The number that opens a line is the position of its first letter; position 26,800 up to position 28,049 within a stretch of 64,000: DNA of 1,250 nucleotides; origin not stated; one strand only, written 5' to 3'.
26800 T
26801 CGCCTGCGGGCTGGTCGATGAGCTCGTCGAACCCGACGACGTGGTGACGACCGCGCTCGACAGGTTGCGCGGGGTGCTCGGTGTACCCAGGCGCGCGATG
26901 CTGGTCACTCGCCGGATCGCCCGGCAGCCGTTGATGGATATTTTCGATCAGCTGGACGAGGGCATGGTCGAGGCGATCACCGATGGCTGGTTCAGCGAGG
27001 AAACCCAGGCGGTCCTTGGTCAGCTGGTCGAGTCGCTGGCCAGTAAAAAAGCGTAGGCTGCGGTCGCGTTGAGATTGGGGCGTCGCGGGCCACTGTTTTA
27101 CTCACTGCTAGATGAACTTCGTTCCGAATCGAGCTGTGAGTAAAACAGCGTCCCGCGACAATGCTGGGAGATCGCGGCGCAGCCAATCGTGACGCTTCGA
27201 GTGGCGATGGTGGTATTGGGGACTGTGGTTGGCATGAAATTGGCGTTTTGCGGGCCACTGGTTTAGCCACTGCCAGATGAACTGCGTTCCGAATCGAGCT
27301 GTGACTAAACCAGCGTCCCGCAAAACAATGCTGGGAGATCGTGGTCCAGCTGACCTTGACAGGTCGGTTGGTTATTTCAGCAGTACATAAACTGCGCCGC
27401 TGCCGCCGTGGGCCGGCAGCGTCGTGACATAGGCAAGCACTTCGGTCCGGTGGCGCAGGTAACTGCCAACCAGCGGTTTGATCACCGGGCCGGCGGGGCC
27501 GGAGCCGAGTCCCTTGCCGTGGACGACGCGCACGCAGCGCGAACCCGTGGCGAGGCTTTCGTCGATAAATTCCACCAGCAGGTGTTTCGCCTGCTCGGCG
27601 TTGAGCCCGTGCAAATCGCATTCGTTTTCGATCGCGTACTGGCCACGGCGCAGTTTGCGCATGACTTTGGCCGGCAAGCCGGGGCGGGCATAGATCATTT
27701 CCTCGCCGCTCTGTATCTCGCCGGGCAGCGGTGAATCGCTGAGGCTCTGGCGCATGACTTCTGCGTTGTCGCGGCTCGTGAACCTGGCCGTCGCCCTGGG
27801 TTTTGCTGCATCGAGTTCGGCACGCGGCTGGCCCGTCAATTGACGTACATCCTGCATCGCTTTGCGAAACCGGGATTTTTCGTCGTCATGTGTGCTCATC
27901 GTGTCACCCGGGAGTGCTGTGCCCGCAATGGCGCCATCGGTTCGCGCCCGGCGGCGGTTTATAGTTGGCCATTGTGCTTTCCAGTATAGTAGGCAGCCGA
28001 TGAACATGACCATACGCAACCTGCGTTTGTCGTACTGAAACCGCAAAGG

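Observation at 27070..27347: Unassigned ~165-bp dispersed, tandemly arrayed non-coding element (array 1)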

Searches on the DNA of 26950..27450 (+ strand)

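Call 11: search_rna_families(source=window, start=26950, end=27450, threshold=evalue, max_evalue=10)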
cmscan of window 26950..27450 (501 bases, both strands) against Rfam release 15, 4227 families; matches with E-value up to 10: 12.
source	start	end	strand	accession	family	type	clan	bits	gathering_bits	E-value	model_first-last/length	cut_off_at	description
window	27248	27323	-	RF00848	mir-61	Gene; miRNA;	-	22.8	77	0.064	1-85/85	no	mir-61 microRNA precursor family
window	27254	27316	-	RF03943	mir-1824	Gene; miRNA;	-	21.5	90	0.053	1-63/63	no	mir-1824 microRNA precursor family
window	27246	27325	-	RF03959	mir-303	Gene; miRNA;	-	19.1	77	1.3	13-58/70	no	mir-303 microRNA precursor family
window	27078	27162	-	RF03199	MIR5271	Gene; miRNA;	-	18.9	90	0.94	1-78/78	no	MIR5271 microRNA precursor family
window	27081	27157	+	RF00770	mir-330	Gene; miRNA;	-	18.4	60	0.61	1-94/94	no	mir-330 microRNA precursor family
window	27018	27055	+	RF03003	GP20-b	Cis-reg;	-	17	36.2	0.5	1-62/62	no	GP20-b RNA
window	27016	27043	+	RF03985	mir-9250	Gene; miRNA;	-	15.8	90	7.6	1-63/63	no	mir-9250 microRNA precursor family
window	27083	27158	-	RF00848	mir-61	Gene; miRNA;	-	15.7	77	4.1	1-85/85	no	mir-61 microRNA precursor family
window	27255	27317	+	RF03943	mir-1824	Gene; miRNA;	-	15.4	90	3.1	1-63/63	no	mir-1824 microRNA precursor family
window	27246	27322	+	RF00770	mir-330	Gene; miRNA;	-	15.2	60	4.5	1-94/94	no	mir-330 microRNA precursor family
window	27240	27320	-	RF03915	MIR5286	Gene; miRNA;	-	14.4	93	5.7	1-78/78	no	MIR5286 microRNA precursor family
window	26950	26978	+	RF00381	Antizyme_FSE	Cis-reg; frameshift_element;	-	13.7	40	6.8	31-59/59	5'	Antizyme RNA frameshifting stimulation element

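Call 34: build_rna_model(alignment_id=A2, structure=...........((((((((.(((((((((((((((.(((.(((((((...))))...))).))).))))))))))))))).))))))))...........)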
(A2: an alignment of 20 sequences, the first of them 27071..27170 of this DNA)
Model R1 built from alignment A2 (20 sequences, 100 columns); structure: as given.
model positions 100; base pairs 33; branch points 0; effective number of sequences 0.9; information 0.59 bits per position. Calibrated on 0.2 Mb of random sequence (short: E-values are rough).
structure used (alignment columns):
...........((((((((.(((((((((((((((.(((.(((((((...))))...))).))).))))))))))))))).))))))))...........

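Call 35: search_with_rna_model(model_id=R1, sources=[window, L001, L002, L003, L004, L005, L006, L007, L008, L009, L010, L011, L012], max_evalue=10)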
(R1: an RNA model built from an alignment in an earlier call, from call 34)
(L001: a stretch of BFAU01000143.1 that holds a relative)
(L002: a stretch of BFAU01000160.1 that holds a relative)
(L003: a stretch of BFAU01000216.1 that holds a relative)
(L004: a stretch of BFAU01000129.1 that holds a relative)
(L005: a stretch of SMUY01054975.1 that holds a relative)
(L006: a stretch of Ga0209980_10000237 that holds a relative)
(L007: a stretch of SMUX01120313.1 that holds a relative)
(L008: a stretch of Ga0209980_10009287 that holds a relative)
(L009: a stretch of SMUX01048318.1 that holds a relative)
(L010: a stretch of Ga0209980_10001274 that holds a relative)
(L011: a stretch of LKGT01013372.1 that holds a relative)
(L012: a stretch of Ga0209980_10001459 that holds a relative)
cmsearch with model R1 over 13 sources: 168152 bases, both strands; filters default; matches with E-value up to 10: 41.
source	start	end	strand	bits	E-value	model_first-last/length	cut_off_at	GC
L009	10275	10374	+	120.3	2.8e-33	1-100/100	no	0.56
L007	2708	2807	-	119.5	4.7e-33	1-100/100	no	0.56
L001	4791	4890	+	119.2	5.8e-33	1-100/100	no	0.57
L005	1183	1282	+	119.2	5.8e-33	1-100/100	no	0.57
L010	9039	9138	+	119.1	6.2e-33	1-100/100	no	0.57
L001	4646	4745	+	119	6.7e-33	1-100/100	no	0.57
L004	397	496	+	116.5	3.8e-32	1-100/100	no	0.57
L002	4249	4348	-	116.3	4.3e-32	1-100/100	no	0.56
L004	541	640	+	116.3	4.4e-32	1-100/100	no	0.56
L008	3172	3271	-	115.8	6.3e-32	1-100/100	no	0.55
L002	4106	4205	-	115.6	7.2e-32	1-100/100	no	0.58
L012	917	1016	-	115.4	8.3e-32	1-100/100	no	0.53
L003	2645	2744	+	114.8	1.2e-31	1-100/100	no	0.59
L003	2789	2888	+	113.7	2.6e-31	1-100/100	no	0.59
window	36752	36851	+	112.6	5.7e-31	1-100/100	no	0.54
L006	2135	2235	-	106.7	3.2e-29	1-100/100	no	0.54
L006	2304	2403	-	103.5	3.1e-28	1-100/100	no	0.49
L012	917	1016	+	62.6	5.5e-16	1-100/100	no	0.53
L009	10275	10374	-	59.7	4.2e-15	1-100/100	no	0.56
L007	2708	2807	+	58.7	8.1e-15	1-100/100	no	0.56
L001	4646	4745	-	58.6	8.6e-15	1-100/100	no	0.57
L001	4791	4890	-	58.5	9e-15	1-100/100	no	0.57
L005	1183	1282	-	58.5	9e-15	1-100/100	no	0.57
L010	9039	9138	-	57.9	1.4e-14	1-100/100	no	0.57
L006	2135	2234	+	57.2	2.3e-14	1-100/100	no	0.55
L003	2789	2888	-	56.7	3.2e-14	1-100/100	no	0.59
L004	541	640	-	55.1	9.8e-14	1-100/100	no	0.56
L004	397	496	-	54.8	1.2e-13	1-100/100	no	0.57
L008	3170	3271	+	54.6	1.4e-13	1-100/100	no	0.54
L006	2304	2403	+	54.4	1.6e-13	1-100/100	no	0.49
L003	2645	2744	-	54.3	1.7e-13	1-100/100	no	0.59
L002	4106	4205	+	54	2.1e-13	1-100/100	no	0.58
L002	4249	4348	+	53.7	2.6e-13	1-100/100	no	0.56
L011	5530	5628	-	35.6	6.5e-08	1-100/100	no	0.55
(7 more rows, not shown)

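Call 52: search_with_rna_model(model_id=R1, sources=[L013, L014, L015, L016, L017, L018], max_evalue=10)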
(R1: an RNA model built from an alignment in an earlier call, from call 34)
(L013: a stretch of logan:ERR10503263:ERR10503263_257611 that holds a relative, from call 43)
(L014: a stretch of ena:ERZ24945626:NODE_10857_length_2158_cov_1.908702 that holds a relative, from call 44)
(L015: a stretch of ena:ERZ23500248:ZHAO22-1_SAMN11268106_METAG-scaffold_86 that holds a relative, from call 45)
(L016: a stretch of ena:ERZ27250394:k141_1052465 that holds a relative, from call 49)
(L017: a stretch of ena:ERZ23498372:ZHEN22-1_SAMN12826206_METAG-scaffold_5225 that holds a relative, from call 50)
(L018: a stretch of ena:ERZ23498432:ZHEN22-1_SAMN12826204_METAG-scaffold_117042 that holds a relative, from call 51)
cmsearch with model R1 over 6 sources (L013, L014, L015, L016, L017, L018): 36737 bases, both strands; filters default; matches with E-value up to 10: 2.
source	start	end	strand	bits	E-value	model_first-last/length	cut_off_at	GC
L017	3289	3389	-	28.1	2.6e-06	1-100/100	no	0.45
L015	5730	5795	-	11.6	0.23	1-100/100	no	0.56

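Call 74: search_with_rna_model(model_id=R1, sources=[L019, L020, L021, L022, L023, L024, L025, L026, L027, L028], max_evalue=1)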
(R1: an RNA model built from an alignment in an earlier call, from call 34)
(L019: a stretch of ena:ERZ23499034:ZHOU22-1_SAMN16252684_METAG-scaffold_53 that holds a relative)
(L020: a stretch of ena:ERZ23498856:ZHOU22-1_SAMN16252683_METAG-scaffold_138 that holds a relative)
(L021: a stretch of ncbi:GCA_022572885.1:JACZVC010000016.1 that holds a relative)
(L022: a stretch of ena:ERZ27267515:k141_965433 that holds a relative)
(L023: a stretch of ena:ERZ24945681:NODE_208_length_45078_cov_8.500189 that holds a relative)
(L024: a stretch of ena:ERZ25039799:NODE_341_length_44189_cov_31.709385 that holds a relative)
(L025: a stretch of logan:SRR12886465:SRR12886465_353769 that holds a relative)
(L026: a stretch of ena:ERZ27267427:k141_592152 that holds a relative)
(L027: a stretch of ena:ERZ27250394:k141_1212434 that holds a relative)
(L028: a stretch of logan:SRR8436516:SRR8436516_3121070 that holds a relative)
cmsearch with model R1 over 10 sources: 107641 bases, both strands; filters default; matches with E-value up to 1: 6.
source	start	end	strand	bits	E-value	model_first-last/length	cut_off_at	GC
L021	6822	6921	-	101.3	8.9e-28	1-100/100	no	0.55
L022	8148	8247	-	101.3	8.9e-28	1-100/100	no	0.55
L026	1437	1535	-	98.7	5.2e-27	1-100/100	no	0.54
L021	6822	6921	+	56.6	2.3e-14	1-100/100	no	0.55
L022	8148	8247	+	56.6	2.3e-14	1-100/100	no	0.55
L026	1437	1536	+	53.8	1.5e-13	1-100/100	no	0.54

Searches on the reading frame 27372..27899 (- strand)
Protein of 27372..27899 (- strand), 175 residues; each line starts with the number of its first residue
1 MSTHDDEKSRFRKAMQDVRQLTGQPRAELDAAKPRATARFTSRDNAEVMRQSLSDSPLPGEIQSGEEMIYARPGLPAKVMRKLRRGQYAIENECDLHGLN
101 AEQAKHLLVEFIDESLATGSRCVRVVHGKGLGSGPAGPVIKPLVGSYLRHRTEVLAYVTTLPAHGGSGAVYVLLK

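Call 42: find_homologous_proteins(query=window:27372-27899:-, max_evalue=1e-20)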
Query window:27372-27899:- (175 aa): 6391 proteins with E <= 1e-20 among 6995 candidates; the best 120 are listed.
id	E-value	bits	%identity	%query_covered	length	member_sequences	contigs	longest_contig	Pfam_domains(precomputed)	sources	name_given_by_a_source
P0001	8.2e-107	372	97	100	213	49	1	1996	PF01713.28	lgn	-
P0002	2.4e-93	329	85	100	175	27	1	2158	PF01713.28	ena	-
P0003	5.5e-86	305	79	100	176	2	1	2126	PF01713.28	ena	-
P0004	1.2e-83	297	81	98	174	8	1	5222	PF01713.28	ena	-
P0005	5.3e-83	295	78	100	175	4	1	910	PF01713.28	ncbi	-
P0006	2.3e-82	293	79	99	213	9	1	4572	PF01713.28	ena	-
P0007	7.1e-63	229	64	99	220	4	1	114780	PF01713.28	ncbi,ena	-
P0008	1.7e-58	215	57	98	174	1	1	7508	PF01713.28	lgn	-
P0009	1.1e-55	206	54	100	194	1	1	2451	PF01713.28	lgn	-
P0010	2.4e-49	185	56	97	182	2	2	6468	PF01713.28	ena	-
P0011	1.6e-48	183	53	97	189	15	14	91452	PF01713.28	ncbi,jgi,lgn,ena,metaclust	metaclust:\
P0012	3.8e-47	178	52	99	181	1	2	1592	PF01713.28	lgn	-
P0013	4.2e-47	178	52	97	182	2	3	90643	PF01713.28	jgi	jgi:DNA-nicking Smr family endonuclease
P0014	4.9e-47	178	54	94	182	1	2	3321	PF01713.28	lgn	-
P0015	1.0e-46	177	52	99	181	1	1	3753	PF01713.28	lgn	-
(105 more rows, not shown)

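Call 43: find_encoding_contigs(protein=P0001, flank=10000, max_places=10)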
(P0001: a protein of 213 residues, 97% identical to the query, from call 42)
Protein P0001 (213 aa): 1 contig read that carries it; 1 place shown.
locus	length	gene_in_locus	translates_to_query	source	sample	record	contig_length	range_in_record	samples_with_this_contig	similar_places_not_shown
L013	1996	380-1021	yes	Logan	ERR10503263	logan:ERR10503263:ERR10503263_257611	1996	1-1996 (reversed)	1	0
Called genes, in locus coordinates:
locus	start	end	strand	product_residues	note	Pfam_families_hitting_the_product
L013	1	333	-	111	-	?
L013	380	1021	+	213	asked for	PF01713:Smr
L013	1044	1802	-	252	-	PF00378:ECH_1, PF16113:ECH_2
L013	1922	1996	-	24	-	?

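Call 44: find_encoding_contigs(protein=P0002, flank=10000, max_places=10)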
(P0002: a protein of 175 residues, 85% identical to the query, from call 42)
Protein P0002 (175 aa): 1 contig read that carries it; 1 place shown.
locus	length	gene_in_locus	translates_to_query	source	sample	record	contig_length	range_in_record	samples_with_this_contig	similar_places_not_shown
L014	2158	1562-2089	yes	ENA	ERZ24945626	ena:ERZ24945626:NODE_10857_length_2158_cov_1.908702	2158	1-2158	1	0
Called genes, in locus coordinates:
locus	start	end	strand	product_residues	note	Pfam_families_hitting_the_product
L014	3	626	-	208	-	?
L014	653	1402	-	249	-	PF01975:SurE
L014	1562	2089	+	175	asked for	PF01713:Smr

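Call 45: find_encoding_contigs(protein=P0007, flank=10000, max_places=10)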
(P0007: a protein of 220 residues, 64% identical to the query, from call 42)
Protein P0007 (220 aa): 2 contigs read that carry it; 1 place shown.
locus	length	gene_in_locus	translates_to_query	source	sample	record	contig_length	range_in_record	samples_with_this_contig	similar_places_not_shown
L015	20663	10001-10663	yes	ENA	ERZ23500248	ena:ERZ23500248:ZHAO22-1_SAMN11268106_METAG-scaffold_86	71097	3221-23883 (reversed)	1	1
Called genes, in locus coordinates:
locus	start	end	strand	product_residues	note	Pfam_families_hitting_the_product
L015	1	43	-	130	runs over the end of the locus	PF01127:Sdh_cyt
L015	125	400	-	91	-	PF07896:DUF1674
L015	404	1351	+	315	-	-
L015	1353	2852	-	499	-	PF01336:tRNA_anti-codon, PF00152:tRNA-synt_2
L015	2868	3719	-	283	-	PF03462:PCRF, PF00472:RF-1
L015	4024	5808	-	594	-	PF01368:DHH, PF02272:DHHA1, PF17768:RecJ_OB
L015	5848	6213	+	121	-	PF04430:DUF498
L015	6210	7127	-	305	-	PF00140:Sigma70_r1_2, PF04542:Sigma70_r2, PF04539:Sigma70_r3, PF04545:Sigma70_r4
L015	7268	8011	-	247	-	PF01476:LysM, PF01551:Peptidase_M23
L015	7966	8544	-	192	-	PF09335:VTT_dom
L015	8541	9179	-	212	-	PF01135:PCMT, PF13847:Methyltransf_31 (weak), PF13649:Methyltransf_25 (weak)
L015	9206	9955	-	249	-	PF01975:SurE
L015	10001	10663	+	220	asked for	PF01713:Smr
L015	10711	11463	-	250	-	PF00378:ECH_1, PF16113:ECH_2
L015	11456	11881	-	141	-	PF01142:TruD (weak)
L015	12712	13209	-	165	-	PF02542:YgbB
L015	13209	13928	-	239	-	PF01128:IspD, PF12804:NTP_transf_3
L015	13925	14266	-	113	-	PF04977:DivIC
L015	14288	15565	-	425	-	PF03952:Enolase_N, PF00113:Enolase_C, PF13378:MR_MLE_C (weak)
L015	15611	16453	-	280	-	PF00793:DAHP_synth_1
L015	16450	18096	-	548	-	PF06418:CTP_synth_N, PF07722:Peptidase_C26 (faint), PF00117:GATase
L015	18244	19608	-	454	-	PF01171:ATP_bind_3, PF09179:TilS, PF11734:TilS_C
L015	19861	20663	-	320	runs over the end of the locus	PF03255:ACCA, PF01039:Carboxyl_trans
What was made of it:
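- Checked: Window 18336-25681 and 28788-33944 was inferred only from synteny with L015 (call 45).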

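Call 49: find_encoding_contigs(protein=P0004, flank=10000, max_places=10)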
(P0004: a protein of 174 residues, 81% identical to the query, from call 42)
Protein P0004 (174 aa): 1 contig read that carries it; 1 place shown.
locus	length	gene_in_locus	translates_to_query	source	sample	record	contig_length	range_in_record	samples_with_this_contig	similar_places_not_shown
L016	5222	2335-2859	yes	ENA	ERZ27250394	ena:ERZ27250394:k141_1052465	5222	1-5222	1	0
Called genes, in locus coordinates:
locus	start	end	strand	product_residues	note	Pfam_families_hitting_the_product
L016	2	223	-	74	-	?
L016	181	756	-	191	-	PF09335:VTT_dom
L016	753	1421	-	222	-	PF01135:PCMT, PF13649:Methyltransf_25 (weak), PF13847:Methyltransf_31 (weak)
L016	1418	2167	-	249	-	PF01975:SurE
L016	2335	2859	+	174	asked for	PF01713:Smr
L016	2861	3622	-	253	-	PF00378:ECH_1, PF16113:ECH_2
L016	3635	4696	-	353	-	PF01142:TruD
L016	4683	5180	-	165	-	PF02542:YgbB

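Call 50: find_encoding_contigs(protein=P0006, flank=10000, max_places=10)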
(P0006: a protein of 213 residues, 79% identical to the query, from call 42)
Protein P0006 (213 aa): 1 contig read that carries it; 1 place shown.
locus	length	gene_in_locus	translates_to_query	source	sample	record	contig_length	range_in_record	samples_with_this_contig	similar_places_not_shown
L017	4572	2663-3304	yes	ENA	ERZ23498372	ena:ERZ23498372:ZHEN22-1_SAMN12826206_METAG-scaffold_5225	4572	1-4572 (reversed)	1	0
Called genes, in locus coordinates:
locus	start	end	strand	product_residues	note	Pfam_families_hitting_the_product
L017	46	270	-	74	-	-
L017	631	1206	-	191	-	PF09335:VTT_dom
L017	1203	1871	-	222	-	PF01135:PCMT, PF13649:Methyltransf_25 (weak), PF13847:Methyltransf_31 (weak)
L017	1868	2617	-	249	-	PF01975:SurE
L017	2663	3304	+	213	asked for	PF01713:Smr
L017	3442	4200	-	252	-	PF00378:ECH_1, PF16113:ECH_2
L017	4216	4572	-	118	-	?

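Call 51: find_encoding_contigs(protein=P0003, flank=10000, max_places=10)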
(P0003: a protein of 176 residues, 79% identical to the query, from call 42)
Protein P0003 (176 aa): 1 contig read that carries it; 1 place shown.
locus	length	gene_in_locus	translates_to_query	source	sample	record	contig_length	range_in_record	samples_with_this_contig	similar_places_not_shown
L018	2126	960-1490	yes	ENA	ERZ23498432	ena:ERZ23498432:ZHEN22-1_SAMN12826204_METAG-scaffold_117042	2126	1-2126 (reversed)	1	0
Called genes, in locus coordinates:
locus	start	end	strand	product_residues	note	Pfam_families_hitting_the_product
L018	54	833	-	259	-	PF01975:SurE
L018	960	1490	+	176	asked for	PF01713:Smr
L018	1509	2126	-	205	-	?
